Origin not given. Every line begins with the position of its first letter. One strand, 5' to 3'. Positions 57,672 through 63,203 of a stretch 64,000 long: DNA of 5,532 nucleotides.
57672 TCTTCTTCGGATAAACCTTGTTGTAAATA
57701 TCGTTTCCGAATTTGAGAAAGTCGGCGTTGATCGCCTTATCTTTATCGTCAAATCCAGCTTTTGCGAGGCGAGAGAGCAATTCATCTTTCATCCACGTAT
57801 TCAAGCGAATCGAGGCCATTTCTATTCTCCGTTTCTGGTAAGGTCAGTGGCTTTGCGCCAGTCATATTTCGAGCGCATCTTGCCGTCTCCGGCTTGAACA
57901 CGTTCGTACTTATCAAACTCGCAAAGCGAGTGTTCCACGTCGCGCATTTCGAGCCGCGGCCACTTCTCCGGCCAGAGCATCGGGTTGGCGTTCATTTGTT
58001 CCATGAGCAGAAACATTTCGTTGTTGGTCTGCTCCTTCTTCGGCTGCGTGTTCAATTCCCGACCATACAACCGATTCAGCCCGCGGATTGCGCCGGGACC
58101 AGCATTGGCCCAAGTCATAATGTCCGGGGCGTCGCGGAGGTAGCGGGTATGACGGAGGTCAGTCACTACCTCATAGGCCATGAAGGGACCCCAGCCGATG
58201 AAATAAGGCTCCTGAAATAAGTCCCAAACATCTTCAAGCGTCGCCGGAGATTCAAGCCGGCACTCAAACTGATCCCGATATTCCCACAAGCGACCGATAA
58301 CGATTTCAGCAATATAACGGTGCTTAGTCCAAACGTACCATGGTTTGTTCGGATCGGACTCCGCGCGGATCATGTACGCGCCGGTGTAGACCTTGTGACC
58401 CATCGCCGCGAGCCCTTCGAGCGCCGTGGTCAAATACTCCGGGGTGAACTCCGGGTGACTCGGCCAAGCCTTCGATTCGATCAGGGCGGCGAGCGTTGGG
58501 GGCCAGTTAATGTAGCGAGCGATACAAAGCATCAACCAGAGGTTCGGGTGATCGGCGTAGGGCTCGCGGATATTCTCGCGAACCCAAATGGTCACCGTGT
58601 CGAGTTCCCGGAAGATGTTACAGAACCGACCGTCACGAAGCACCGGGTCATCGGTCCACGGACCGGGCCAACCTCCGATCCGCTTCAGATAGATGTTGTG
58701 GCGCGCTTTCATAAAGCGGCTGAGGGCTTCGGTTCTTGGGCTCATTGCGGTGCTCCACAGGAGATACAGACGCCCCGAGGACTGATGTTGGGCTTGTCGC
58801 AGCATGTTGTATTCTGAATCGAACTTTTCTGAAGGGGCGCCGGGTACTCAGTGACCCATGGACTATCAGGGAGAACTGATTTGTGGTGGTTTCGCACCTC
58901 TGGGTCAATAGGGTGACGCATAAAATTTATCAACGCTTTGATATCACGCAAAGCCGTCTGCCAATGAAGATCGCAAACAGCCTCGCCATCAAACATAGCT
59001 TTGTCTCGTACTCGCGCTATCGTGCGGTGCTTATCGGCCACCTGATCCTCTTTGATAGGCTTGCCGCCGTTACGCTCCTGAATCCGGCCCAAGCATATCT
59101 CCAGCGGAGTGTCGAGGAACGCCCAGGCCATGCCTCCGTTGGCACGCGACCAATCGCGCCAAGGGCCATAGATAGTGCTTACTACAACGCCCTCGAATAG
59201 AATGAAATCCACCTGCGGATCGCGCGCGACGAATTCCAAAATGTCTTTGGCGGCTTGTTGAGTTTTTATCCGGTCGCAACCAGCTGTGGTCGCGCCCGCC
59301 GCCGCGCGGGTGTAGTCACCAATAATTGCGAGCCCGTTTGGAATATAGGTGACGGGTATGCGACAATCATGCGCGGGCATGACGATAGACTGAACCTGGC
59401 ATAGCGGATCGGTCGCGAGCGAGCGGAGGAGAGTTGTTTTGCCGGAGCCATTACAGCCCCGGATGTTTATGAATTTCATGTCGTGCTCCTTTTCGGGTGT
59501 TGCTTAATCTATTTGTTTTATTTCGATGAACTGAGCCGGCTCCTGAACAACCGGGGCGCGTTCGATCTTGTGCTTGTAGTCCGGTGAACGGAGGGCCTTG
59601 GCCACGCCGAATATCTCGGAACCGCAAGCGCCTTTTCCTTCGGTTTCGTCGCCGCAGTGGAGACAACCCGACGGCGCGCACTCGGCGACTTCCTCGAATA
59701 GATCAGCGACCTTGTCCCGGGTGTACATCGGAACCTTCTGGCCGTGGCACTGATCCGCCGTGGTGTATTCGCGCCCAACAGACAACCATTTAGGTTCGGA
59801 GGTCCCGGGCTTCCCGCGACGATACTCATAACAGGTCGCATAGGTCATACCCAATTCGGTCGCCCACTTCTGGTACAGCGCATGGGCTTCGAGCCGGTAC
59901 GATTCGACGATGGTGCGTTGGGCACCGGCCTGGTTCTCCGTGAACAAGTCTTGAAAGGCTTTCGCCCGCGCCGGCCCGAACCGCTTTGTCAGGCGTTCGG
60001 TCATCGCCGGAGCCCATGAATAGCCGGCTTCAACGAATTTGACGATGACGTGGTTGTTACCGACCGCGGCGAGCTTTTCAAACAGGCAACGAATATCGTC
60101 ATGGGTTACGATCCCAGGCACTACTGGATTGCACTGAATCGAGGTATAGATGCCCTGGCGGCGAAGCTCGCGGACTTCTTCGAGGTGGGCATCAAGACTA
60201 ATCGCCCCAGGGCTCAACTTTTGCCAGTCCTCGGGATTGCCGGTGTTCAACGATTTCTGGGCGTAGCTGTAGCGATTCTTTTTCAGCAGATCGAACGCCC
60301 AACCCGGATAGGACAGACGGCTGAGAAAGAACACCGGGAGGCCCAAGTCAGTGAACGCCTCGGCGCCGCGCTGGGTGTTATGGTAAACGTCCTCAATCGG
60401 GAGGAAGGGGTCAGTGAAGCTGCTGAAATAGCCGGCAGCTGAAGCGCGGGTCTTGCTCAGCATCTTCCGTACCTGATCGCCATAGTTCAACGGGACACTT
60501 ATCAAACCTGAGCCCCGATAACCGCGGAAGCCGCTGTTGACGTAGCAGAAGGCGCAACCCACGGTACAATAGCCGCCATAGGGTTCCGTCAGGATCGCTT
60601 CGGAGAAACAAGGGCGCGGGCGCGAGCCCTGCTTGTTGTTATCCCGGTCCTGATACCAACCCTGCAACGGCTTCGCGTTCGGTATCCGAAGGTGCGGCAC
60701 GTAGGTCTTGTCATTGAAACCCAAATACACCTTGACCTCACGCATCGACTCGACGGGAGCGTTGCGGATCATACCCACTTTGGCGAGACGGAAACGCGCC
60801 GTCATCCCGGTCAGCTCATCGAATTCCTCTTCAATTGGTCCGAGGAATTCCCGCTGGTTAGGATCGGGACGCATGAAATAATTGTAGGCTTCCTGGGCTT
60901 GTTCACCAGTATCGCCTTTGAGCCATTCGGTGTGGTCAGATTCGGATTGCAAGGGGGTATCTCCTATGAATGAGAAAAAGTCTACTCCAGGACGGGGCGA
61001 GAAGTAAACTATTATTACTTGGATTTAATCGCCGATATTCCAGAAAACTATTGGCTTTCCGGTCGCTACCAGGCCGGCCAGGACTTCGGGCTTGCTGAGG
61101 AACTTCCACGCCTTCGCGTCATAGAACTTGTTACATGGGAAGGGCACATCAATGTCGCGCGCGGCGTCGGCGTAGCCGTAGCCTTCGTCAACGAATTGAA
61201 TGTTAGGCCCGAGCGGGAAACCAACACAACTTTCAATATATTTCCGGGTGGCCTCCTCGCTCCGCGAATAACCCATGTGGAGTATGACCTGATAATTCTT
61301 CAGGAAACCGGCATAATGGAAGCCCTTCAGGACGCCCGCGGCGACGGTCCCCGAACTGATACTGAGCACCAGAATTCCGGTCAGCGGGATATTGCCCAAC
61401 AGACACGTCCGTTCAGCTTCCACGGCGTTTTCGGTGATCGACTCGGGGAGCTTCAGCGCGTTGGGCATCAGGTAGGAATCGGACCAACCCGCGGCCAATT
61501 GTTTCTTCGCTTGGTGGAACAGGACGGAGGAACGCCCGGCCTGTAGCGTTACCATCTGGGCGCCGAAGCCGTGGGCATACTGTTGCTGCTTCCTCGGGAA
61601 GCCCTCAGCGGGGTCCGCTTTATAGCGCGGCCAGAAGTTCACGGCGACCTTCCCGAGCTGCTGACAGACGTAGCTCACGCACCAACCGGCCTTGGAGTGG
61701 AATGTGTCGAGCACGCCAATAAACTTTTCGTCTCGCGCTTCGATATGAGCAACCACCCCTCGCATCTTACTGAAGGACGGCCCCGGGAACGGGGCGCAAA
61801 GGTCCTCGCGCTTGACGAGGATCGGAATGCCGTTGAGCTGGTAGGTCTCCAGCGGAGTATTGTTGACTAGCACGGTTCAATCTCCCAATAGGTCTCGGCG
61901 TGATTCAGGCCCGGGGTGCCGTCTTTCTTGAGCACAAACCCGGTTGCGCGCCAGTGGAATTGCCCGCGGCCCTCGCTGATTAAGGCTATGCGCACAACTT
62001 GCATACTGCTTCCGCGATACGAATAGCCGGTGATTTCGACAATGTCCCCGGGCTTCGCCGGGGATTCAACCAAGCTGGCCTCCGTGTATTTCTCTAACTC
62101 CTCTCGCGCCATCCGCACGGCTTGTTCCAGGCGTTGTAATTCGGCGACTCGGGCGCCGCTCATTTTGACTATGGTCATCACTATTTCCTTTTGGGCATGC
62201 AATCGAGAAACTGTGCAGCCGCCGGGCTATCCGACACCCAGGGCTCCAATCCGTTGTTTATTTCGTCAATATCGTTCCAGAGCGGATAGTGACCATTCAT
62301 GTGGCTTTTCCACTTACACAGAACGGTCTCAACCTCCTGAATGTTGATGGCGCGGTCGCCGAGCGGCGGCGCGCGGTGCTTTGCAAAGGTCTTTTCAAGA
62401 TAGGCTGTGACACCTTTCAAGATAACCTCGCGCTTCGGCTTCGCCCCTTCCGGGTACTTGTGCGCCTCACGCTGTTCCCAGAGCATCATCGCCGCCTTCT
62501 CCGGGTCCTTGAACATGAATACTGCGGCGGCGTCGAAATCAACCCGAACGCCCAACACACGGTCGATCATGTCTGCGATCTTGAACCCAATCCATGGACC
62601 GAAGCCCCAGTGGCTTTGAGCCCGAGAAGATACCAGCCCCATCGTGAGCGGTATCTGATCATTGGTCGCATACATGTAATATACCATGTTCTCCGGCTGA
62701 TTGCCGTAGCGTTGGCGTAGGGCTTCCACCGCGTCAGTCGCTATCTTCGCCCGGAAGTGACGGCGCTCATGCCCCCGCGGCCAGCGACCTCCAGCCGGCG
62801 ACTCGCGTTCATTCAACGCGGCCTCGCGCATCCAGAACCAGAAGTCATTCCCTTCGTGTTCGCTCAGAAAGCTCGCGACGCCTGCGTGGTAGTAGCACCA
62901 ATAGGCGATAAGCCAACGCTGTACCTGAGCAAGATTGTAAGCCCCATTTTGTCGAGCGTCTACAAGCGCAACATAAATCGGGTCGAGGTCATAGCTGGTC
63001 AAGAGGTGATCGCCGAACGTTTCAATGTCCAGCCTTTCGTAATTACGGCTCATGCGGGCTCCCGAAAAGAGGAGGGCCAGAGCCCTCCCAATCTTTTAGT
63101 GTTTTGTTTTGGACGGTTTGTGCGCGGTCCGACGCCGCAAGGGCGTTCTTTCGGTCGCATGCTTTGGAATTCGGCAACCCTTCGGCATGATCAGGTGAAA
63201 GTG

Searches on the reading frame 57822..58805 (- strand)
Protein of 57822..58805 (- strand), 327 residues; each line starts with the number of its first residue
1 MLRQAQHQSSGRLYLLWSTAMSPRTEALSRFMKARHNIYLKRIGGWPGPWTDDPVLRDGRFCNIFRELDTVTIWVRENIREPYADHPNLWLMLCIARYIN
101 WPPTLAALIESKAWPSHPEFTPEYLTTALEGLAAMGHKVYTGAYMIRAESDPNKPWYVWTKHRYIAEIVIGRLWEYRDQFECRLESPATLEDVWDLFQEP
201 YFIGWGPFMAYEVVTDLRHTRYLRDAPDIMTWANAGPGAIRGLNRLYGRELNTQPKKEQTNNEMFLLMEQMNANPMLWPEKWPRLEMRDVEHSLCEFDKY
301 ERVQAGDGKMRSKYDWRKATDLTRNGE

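Call 87: search_protein_families(library=pfam, proteins=[window:57822-58805:-], max_evalue=0.001)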
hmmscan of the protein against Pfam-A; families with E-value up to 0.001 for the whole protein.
window:57822-58805:- (327 aa): 1 family
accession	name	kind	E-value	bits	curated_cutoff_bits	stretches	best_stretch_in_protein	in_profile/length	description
PF18723.6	HMUDK_hel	-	7.6e-52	176.8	25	1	25-307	4-278/281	5-hmdU DNA kinase, helical domain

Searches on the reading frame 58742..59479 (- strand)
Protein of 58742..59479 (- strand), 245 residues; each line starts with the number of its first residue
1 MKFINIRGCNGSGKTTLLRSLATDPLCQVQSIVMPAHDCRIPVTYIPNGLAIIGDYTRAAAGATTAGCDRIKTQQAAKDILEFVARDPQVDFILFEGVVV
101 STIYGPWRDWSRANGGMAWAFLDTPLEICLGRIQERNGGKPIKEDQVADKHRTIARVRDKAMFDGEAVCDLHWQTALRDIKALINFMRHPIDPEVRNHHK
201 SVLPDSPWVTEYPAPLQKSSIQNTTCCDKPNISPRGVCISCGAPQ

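Call 87: search_protein_families(library=pfam, proteins=[window:58742-59479:-], max_evalue=0.001)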
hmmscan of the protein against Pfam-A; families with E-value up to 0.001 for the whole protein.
window:58742-59479:- (245 aa): 2 families
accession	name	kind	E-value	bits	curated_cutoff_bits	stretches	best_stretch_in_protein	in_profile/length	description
PF18748.7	HMUDK_HMUD1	-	3.6e-18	66.2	27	1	5-163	21-176/196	5-hmdU DNA kinase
PF13238.12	AAA_18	-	9.7e-05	23.3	29.4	1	4-142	1-117/128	AAA domain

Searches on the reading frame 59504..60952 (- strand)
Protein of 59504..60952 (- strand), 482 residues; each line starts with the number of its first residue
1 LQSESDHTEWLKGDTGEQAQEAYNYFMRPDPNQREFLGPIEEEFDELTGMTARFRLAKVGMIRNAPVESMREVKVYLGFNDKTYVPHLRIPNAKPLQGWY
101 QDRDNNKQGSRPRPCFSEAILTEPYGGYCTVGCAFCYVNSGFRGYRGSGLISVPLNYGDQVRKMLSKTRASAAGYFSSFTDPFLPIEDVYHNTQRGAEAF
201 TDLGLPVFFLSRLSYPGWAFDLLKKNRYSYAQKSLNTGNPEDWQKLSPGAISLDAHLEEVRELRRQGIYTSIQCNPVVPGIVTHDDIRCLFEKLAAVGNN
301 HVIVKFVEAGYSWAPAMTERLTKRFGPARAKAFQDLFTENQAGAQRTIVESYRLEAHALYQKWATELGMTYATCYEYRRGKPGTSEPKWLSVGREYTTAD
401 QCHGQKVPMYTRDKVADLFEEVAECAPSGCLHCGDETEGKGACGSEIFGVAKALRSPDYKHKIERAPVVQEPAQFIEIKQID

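Call 7: search_protein_families(library=phrogs, proteins=[window:59504-60952:-], max_evalue=0.00001)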
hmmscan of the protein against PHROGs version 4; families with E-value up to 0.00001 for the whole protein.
window:59504-60952:- (482 aa): 2 families
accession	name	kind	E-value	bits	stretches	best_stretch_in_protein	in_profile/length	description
phrog_9252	-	DNA, RNA and nucleotide metabolism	1.5e-289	961.5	1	6-481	2-479/480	DNA repair photolyase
phrog_13321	-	unknown function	3e-13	50.6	1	126-302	50-230/307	-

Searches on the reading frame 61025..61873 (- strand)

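Call 87: search_protein_families(library=pfam, proteins=[window:61025-61873:-], max_evalue=0.001)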
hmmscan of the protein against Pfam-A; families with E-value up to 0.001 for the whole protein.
window:61025-61873:- (282 aa): 1 family
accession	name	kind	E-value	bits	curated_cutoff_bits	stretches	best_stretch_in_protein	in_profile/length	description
PF00291.31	PALP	-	8.2e-06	25.8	35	1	3-187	5-180/295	Pyridoxal-phosphate dependent enzyme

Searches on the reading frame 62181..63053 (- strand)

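Call 87: search_protein_families(library=pfam, proteins=[window:62181-63053:-], max_evalue=0.001)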
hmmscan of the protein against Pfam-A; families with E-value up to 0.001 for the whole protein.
window:62181-63053:- (290 aa): 1 family
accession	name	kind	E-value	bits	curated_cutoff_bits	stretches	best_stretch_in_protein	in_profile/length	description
PF18724.6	ADDT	-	7.5e-29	101.5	26.2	1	20-254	3-231/232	Amino acid:DNA transferase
